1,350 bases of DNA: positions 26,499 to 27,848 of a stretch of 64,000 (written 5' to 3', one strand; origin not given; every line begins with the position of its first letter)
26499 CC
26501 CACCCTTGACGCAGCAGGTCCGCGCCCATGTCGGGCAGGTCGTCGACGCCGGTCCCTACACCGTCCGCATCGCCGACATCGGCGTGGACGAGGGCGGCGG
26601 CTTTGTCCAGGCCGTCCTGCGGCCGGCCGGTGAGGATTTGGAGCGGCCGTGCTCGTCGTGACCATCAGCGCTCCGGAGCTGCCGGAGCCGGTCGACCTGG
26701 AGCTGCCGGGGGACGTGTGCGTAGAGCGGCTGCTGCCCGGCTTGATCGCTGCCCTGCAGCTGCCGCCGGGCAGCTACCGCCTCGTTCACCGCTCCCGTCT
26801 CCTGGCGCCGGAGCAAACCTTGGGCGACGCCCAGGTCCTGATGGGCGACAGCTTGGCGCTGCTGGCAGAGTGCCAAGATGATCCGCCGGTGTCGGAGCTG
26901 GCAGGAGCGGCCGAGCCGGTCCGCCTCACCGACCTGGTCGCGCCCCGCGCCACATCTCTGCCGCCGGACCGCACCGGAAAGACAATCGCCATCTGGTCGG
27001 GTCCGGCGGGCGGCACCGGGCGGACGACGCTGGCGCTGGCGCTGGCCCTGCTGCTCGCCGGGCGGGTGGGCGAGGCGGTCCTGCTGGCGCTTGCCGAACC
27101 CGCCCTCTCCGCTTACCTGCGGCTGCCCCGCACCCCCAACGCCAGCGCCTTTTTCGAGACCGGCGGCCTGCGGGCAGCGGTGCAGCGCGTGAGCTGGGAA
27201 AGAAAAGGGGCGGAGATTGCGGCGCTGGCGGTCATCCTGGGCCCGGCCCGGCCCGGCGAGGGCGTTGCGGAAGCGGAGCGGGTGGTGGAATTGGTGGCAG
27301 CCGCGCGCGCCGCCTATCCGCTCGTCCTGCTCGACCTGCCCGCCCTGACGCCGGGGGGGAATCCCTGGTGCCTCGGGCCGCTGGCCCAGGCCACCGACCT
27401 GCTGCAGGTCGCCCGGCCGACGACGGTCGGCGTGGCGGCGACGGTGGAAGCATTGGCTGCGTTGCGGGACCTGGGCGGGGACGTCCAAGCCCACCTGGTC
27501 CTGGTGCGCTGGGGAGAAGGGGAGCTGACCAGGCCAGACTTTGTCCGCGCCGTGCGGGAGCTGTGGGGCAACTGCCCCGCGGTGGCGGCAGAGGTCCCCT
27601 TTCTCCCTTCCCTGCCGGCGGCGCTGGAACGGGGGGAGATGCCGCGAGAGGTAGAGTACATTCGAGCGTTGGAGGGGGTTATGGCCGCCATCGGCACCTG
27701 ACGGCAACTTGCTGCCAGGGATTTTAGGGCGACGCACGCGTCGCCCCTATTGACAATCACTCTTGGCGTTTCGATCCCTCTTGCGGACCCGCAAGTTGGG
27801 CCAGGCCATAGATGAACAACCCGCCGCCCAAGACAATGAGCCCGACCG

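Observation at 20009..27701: Compact type VII secretion-like locus inserted directly after a tRNA-Gly/Cys/Leu cluster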

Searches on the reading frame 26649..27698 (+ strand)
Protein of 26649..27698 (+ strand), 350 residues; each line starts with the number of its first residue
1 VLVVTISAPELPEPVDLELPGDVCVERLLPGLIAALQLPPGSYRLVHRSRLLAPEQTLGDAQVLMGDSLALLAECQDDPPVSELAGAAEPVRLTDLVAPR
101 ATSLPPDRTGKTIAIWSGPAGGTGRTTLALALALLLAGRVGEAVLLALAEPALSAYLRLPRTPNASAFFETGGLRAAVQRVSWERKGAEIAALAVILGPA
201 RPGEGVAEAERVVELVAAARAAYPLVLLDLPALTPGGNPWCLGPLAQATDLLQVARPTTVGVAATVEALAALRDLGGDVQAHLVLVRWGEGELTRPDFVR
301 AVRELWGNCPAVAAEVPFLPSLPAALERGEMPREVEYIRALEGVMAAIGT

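Call 5: search_protein_families(library=pfam, proteins=[window:26649-27698:+], max_evalue=0.01)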
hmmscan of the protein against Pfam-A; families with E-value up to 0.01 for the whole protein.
window:26649-27698:+ (350 aa): 1 family
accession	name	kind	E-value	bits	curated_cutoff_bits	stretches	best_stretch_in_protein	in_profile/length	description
PF08817.16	YukD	-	1.4e-07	32.6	27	1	4-71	4-76/76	WXG100 protein secretion system (Wss), protein YukD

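Call 6: search_protein_families(library=ncbifam, proteins=[window:26649-27698:+], max_evalue=0.01)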
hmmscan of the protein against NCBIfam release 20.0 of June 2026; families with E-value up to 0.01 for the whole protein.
window:26649-27698:+ (350 aa): 4 families
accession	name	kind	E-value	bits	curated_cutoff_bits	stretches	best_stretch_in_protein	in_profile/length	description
TIGR03371.1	cellulose_yhjQ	equivalog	0.0048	16.4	157.85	0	111-285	2-175/246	cellulose biosynthesis protein BcsQ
NF053622.1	ATPseBagAMYCTU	equivalog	0.0051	16.3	400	1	116-195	12-79/325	ATPase BagA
NF041546.1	ParA_partition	equivalog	0.0064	16.1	180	0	120-174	8-61/203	ParA family partition ATPase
TIGR01969.1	minD_arch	subfamily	0.009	15.2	201.75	0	112-147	2-35/251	cell division ATPase MinD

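Call 10: find_homologous_proteins(query=window:26649-27698:+)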
Query window:26649-27698:+ (350 aa): 38 proteins with E <= 0.001 among 8000 candidates.
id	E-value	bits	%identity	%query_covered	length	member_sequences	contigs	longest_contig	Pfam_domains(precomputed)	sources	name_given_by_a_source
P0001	1.4e-215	733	100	100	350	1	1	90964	PF08817.17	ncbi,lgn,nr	ncbi:MAG: hypothetical protein JW900_00300 [Anaerolineae bacterium]|nr:hypothetical protein [Anaerol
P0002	1.5e-88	315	53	95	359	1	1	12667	-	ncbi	-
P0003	7.5e-83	297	54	94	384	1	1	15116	PF08817.17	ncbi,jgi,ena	-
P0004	5.7e-79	284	52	94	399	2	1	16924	PF08817.17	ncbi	-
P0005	1.3e-76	276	50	95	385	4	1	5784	-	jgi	jgi:hypothetical protein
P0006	3.9e-76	275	50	95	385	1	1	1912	-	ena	-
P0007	7.1e-74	267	41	99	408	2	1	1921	PF08817.17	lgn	-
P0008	1.2e-73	267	49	95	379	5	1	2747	PF08817.17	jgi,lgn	jgi:Mrp family chromosome partitioning ATPase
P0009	2.0e-73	266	50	95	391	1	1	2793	PF08817.17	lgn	-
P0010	9.7e-73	264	48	95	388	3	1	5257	PF08817.17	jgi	jgi:MinD-like ATPase involved in chromosome partitioning or flagellar assembly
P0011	3.9e-71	258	47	95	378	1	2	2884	PF08817.17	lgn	-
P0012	9.6e-71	257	47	95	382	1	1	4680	PF08817.17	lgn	-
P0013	1.0e-70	257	49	95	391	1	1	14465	PF08817.17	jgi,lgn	jgi:MinD-like ATPase involved in chromosome partitioning or flagellar assembly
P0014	1.3e-69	253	47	95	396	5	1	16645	PF08817.17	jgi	jgi:hypothetical protein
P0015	1.5e-69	253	47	95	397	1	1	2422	PF08817.17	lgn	-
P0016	4.7e-69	251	43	99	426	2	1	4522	PF08817.17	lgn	-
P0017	5.6e-67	245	47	94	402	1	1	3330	PF08817.17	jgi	jgi:MinD-like ATPase involved in chromosome partitioning or flagellar assembly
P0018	2.7e-65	239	57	65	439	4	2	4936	-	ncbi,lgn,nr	ncbi:MAG TPA: hypothetical protein ENI39_07050 [Anaerolineae bacterium]|nr:hypothetical protein [Ana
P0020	2.5e-64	236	44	99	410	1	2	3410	PF08817.17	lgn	-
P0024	1.5e-60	223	54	64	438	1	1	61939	-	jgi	-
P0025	2.1e-60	223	51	72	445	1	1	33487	-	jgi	-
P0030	8.8e-51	191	45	93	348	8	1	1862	PF08817.17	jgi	jgi:hypothetical protein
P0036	1.8e-44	171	46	65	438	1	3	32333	-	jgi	-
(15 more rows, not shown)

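Call 11: find_encoding_contigs(protein=P0001, flank=10000, max_places=3)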
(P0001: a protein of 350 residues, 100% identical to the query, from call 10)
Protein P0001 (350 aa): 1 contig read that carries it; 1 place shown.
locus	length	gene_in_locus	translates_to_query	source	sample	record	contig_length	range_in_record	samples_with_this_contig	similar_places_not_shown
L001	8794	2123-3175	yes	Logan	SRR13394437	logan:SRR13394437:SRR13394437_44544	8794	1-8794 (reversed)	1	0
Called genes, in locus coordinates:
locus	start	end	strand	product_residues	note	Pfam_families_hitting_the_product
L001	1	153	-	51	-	?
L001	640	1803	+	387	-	PF06013:WXG100 (weak), PF00648:Peptidase_C2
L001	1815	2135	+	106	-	-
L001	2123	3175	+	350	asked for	PF08817:YukD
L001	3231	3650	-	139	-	-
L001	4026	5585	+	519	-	-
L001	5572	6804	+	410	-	PF01145:Band_7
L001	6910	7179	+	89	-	PF00312:Ribosomal_S15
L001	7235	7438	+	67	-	-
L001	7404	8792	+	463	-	?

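Call 12: find_encoding_contigs(protein=P0024, flank=10000, max_places=3)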
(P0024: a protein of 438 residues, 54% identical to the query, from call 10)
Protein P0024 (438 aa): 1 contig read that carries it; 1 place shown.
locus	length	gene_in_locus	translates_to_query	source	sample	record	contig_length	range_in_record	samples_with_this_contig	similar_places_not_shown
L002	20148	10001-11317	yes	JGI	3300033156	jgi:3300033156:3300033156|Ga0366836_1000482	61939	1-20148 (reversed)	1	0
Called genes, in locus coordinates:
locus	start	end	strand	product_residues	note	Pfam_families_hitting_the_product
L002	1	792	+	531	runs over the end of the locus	PF00575:S1, PF23459:S1_RRP5 (faint), PF00575:S1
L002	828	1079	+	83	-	PF01176:eIF-1a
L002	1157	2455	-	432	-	PF07690:MFS_1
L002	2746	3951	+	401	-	PF03979:Sigma70_r1_1, PF00140:Sigma70_r1_2, PF04542:Sigma70_r2, PF04539:Sigma70_r3, PF04545:Sigma70_r4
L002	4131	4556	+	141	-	-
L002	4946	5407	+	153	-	-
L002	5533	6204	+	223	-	-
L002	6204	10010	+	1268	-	-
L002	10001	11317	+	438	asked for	-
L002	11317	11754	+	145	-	PF22091:DUF6941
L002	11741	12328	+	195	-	-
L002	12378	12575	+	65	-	-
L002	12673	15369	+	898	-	PF19077:Big_13 (faint)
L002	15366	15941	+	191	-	-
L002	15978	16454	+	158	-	-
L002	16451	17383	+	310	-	PF16976:RcpC (weak)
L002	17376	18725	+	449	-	-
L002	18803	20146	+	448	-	?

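Call 13: find_encoding_contigs(protein=P0004, flank=10000, max_places=3)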
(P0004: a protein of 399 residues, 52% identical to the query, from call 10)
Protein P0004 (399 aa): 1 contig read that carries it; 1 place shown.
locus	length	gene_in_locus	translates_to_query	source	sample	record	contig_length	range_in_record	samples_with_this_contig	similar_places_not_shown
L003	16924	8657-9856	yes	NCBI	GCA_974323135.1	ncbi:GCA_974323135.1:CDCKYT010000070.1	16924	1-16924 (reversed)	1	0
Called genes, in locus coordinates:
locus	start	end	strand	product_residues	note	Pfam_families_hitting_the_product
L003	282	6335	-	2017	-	PF00069:Pkinase, PF07714:PK_Tyr_Ser-Thr, PF13191:AAA_16, PF13424:TPR_12, PF13424:TPR_12, PF01590:GAF, PF13185:GAF_2, PF13492:GAF_3, +16 more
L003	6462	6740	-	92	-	PF06013:WXG100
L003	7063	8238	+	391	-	PF06013:WXG100 (weak), PF00648:Peptidase_C2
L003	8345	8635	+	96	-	-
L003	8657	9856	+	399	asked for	PF08817:YukD (weak)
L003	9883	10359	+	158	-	-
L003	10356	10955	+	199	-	PF00156:Pribosyltran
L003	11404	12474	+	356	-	PF24381:DUF7537, PF27226:AF_1845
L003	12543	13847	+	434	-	PF02885:Glycos_trans_3N, PF00591:Glycos_transf_3, PF07831:PYNP_C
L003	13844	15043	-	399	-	PF07690:MFS_1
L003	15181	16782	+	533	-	PF22148:Fervidolysin_NPro-like (weak), PF00082:Peptidase_S8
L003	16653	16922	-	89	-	?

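Call 14: find_encoding_contigs(protein=P0014, flank=10000, max_places=3)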
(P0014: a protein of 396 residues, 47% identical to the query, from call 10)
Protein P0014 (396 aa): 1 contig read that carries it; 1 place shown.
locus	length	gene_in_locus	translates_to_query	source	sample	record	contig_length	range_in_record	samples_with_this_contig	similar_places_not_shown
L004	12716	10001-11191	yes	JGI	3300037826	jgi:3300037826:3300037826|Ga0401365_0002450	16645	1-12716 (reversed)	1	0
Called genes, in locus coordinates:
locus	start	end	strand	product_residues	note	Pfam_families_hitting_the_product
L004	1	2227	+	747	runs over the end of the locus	PF17854:FtsK_alpha, PF01580:FtsK_SpoIIIE, PF09397:FtsK_gamma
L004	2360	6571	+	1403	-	PF01580:FtsK_SpoIIIE, PF05729:NACHT (faint), PF13245:AAA_19 (faint), PF13401:AAA_22 (faint), PF01580:FtsK_SpoIIIE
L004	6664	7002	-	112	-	PF06013:WXG100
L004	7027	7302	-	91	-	PF06013:WXG100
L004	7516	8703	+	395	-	PF06013:WXG100, PF00648:Peptidase_C2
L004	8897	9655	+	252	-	PF17210:SdrD_B (weak)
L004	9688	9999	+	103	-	-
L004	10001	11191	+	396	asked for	PF08817:YukD (weak)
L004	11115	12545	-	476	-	PF00392:GntR, PF00155:Aminotran_1_2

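Call 15: find_encoding_contigs(protein=P0003, flank=10000, max_places=3)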
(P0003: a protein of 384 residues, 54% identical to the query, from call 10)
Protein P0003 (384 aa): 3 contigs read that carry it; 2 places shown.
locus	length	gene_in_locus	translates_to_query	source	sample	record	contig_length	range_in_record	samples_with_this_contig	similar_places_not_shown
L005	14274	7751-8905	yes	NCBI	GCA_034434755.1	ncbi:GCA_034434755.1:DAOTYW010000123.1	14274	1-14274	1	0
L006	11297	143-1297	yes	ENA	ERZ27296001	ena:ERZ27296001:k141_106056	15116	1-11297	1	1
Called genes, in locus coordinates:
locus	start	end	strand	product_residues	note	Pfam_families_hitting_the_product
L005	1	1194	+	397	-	?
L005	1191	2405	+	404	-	PF09594:GT87 (weak)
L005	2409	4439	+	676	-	PF02366:PMT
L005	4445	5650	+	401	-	PF09594:GT87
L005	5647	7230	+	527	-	PF13231:PMT_2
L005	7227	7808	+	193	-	-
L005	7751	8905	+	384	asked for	PF08817:YukD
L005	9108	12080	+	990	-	PF00005:ABC_tran (faint), PF02463:SMC_N (faint), PF13191:AAA_16 (faint), PF13238:AAA_18 (faint), PF13304:AAA_21 (faint), PF13481:AAA_25 (faint), PF17760:UvrA_inter, PF17755:UvrA_DNA-bind, +3 more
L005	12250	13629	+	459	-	PF12390:Se-cys_synth_N, PF03841:SelA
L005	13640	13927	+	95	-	PF14076:DUF4258 (weak)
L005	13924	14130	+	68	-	PF10049:DUF2283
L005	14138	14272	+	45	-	?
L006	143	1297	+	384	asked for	PF08817:YukD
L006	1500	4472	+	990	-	PF00005:ABC_tran (faint), PF02463:SMC_N (faint), PF13191:AAA_16 (faint), PF13238:AAA_18 (faint), PF13304:AAA_21 (faint), PF13481:AAA_25 (faint), PF17760:UvrA_inter, PF17755:UvrA_DNA-bind, +3 more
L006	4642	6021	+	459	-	PF12390:Se-cys_synth_N, PF03841:SelA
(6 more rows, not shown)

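Call 27: find_related_loci(query=A1, collection=genome_contigs, flank=10000)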
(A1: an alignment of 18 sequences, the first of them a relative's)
Query A1 (350 aa) in genome_contigs; peptide patterns used: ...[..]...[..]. (x = any residue, [..] = any of these).
560 stretches matched a pattern; 4 encode a relative of the query (tblastn E <= 1e-3); 4 distinct loci.
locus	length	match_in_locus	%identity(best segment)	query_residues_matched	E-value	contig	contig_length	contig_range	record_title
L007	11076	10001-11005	53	2-335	2e-85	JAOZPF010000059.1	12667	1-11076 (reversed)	MAG: Anaerolineae bacterium isolate GMC4.metabat2.178_sub GMC4_6543_length_12667_cov_6.735886, whole genome shotgun sequ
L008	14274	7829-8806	55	2-331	2e-73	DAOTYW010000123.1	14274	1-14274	MAG TPA_asm: Anaerolineae bacterium isolate H33_435 k95_77335, whole genome shotgun sequence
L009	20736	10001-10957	46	2-331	5e-45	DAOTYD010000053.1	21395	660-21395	MAG TPA_asm: Anaerolineae bacterium isolate H23_305 k115_148659, whole genome shotgun sequence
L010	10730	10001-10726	44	2-202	2e-34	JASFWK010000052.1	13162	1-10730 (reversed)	MAG: Anaerolineae bacterium isolate D1105U12metaG_sub_Bin_384 D1105U12metaG_FD_scaffold_170_c1, whole genome shotgun seq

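Call 30: predict_structure(alignment_id=A1)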
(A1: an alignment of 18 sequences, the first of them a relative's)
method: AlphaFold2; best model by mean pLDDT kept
length: 350 residues; sequences in the alignment: 18
mean_pLDDT: 82.8   pTM: 0.66
mean pLDDT of the five models: 82.8, 82.6, 81.7, 80.7, 79.9
residues with pLDDT >= 90: 177; 70-90: 115; 50-70: 26; < 50: 32
segments of 3 or more residues with pLDDT < 50: 76-107
pLDDT, mean of each block of 10 residues (from residue 1): 92 90 95 93 92 95 90 63 35 34 46 93 86 85 87 78 84 90 71 86 71 94 94 83 93 95 95 88 91 94 97 89 67 76 89
secondary structure, 60 per line:
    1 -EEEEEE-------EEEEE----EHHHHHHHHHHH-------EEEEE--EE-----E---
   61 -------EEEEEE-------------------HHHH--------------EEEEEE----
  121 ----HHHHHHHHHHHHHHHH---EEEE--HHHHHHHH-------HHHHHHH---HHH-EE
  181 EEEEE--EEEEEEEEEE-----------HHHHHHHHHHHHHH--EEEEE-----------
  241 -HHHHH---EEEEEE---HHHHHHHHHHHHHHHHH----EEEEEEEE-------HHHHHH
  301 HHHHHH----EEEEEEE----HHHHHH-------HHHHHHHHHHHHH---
elements in order: E2-7 E15-19 H25-35 E43-47 E68-73 H93-96 E111-116 H125-140 E144-147 H150-157 H165-171 E179-185 E188-197 H209-222 E225-229 H242-246 E250-255 H259-275 E280-287 H295-306 E311-317 H322-327 H335-347

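Call 33: fold_search(model_id=the predicted structure, library=pdb)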
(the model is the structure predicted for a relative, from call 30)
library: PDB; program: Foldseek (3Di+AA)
matches with E <= 10: 1825; with E <= 0.001: 422
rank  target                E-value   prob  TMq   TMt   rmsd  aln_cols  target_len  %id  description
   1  1hyq                  4.4e-11  1.00  0.51  0.74   3.8       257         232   20  MIND BACTERIAL CELL DIVISION REGULATOR FROM A. FULGIDUS (released 2001-03-14)
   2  3q9l_A                6.6e-11  1.00  0.56  0.74   3.5       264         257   18  The structure of the dimeric E.coli MinD-ATP complex (released 2011-01-26)
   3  4rz3_A                9.5e-11  1.00  0.54  0.74   4.0       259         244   16  Crystal structure of the MinD-like ATPase FlhG (released 2015-03-04)
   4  1ion                  1.1e-10  1.00  0.54  0.74   3.9       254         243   17  THE SEPTUM SITE-DETERMINING PROTEIN MIND COMPLEXED WITH MG-ADP FROM PYROCOCCUS HORIKOSHII OT3 (released 2001-09-26)
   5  3r9j_B                1.9e-10  1.00  0.54  0.73   3.7       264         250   20  4.3A resolution structure of a MinD-MinE(I24N) protein complex (released 2011-08-17)
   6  2bek_A                3.9e-10  1.00  0.53  0.73   4.2       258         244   21  Structure of the bacterial chromosome segregation protein Soj (released 2005-01-12)
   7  3r9j_A                4.2e-10  1.00  0.53  0.73   3.8       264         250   20  4.3A resolution structure of a MinD-MinE(I24N) protein complex (released 2011-08-17)
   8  3r9i_B                4.4e-10  1.00  0.54  0.72   3.6       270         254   20  2.6A resolution structure of MinD complexed with MinE (12-31) peptide (released 2011-08-17)
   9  6non_B                6.0e-10  1.00  0.52  0.70   4.6       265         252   19  Structure of Cyanthece apo McdA (released 2019-04-24)
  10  4rz2_B                6.0e-10  1.00  0.51  0.67   4.9       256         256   15  Crystal structure of the MinD-like ATPase FlhG (released 2015-03-04)
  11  2bek_B                6.7e-10  1.00  0.53  0.73   4.2       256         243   22  Structure of the bacterial chromosome segregation protein Soj (released 2005-01-12)
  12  1g3q                  7.1e-10  1.00  0.53  0.75   3.8       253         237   19  CRYSTAL STRUCTURE ANALYSIS OF PYROCOCCUS FURIOSUS CELL DIVISION ATPASE MIND (released 2001-04-21)
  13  4v03_A                8.0e-10  1.00  0.52  0.75   3.4       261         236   19  MinD cell division protein, Aquifex aeolicus (released 2015-01-14)
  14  9a6n_A                9.1e-10  1.00  0.51  0.68   4.6       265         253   15  Integrative model of SOJ-NRDR by crosslinking MS and deep learning (released 2024-09-18)
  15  6nop_B                1.1e-09  1.00  0.53  0.69   4.5       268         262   18  Structure of Cyanothece McdA(D38A)-ATP complex (released 2019-04-24)
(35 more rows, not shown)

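Call 44: search_protein_families(library=pfam, proteins=[P0024, L002:6204-10007:+, L002:16451-17380:+, L002:17376-18722:+, L002:18803-20146:+, L007:6569-7408:+, L007:7472-8005:+, L007:8028-9029:+, L007:9029-9931:+, L004:8897-9652:+], max_evalue=0.01)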
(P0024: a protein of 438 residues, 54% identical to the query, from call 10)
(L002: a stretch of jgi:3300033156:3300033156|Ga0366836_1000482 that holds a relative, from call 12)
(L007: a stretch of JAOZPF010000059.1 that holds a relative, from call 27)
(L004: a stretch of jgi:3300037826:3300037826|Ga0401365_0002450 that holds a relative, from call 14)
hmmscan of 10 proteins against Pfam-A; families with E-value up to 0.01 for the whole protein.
P0024 (438 aa): 0 families

L002:6204-10007:+ (1268 aa): 0 families

L002:16451-17380:+ (310 aa): 1 family
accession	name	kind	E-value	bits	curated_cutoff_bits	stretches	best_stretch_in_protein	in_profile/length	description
PF16976.10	RcpC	-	2.8e-10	40.6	28.8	1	201-273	47-111/114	Flp pilus assembly protein RcpC/CpaB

L002:17376-18722:+ (449 aa): 3 families
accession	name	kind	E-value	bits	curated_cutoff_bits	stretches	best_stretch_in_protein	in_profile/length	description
PF13614.12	AAA_31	-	0.00015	22.2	27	1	153-332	2-149/177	AAA domain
PF01656.29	CbiA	-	0.00048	20.5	25.4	1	162-397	7-119/125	CobQ/CobB/MinD/ParA nucleotide binding domain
PF10609.15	ParA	-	0.00089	19.2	27.1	1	153-215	4-62/246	NUBPL iron-transfer P-loop NTPase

L002:18803-20146:+ (448 aa): 3 families
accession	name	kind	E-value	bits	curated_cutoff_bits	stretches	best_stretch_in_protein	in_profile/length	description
PF00437.27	T2SSE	-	6.2e-46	157.2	24.9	1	110-390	6-279/370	Type II/IV secretion system protein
PF13191.12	AAA_16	-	0.004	18.1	32.6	0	228-293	11-76/167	AAA ATPase domain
PF13555.12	AAA_29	-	0.0062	16.7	27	0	241-269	23-51/61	P-loop containing region of AAA domain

L007:6569-7408:+ (280 aa): 2 families
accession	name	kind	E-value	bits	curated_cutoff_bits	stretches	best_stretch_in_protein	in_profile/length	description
PF00959.24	Phage_lysozyme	-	8.3e-37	126.7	22.3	1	138-271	2-125/125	Phage lysozyme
PF06013.18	WXG100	-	7.2e-08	33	27.3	1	4-89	2-86/86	Proteins of 100 residues with WXG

L007:7472-8005:+ (178 aa): 1 family
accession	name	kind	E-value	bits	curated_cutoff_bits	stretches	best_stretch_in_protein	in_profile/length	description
PF07007.17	LprI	-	2.9e-15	57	22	1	67-158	1-106/106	Lysozyme inhibitor LprI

L007:8028-9029:+ (334 aa): 2 families
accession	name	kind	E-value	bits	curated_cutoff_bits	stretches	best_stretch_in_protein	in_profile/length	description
PF01551.29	Peptidase_M23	-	3.8e-15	56.3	28.7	1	183-292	2-90/96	Peptidase family M23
PF06013.18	WXG100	-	1.2e-09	38.8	27.3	1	3-88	1-85/86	Proteins of 100 residues with WXG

L007:9029-9931:+ (301 aa): 3 families
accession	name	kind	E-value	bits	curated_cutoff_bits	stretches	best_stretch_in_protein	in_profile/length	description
PF07676.18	PD40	-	2.2e-09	37.5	20.9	1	189-210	3-24/38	WD40-like Beta Propeller Repeat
PF25174.1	Beta-prop_THOC3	-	5.2e-05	22.8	305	0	191-228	85-119/272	THOC3 beta-propeller domain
PF00400.38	WD40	-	0.0004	21.3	27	0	201-213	18-30/39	WD domain, G-beta repeat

L004:8897-9652:+ (252 aa): 1 family
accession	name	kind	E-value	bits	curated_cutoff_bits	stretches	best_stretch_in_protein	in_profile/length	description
PF17210.9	SdrD_B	-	6.7e-13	49.3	29.7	2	39-112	6-77/112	SdrD B-like domain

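Call 58: find_related_loci(query=A1, collection=metagenome_contigs, flank=10000)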
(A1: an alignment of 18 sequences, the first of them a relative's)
Query A1 (350 aa) in metagenome_contigs; peptide patterns used: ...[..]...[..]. (x = any residue, [..] = any of these).
483 stretches matched a pattern; 5 encode a relative of the query (tblastn E <= 1e-3); 5 distinct loci.
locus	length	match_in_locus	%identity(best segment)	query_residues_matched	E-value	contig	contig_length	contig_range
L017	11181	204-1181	55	2-331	1e-73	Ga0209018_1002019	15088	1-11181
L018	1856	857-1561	54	110-349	2e-65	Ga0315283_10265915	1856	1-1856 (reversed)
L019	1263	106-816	48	114-350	3e-58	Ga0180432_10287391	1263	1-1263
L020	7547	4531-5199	54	110-331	4e-50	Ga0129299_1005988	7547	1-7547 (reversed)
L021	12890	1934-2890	45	2-331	7e-44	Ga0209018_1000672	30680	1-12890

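Call 68: search_protein_families(library=padloc, proteins=[window:26649-27698:+], max_evalue=0.01)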
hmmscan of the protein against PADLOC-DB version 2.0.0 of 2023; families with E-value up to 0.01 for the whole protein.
window:26649-27698:+ (350 aa): 0 families
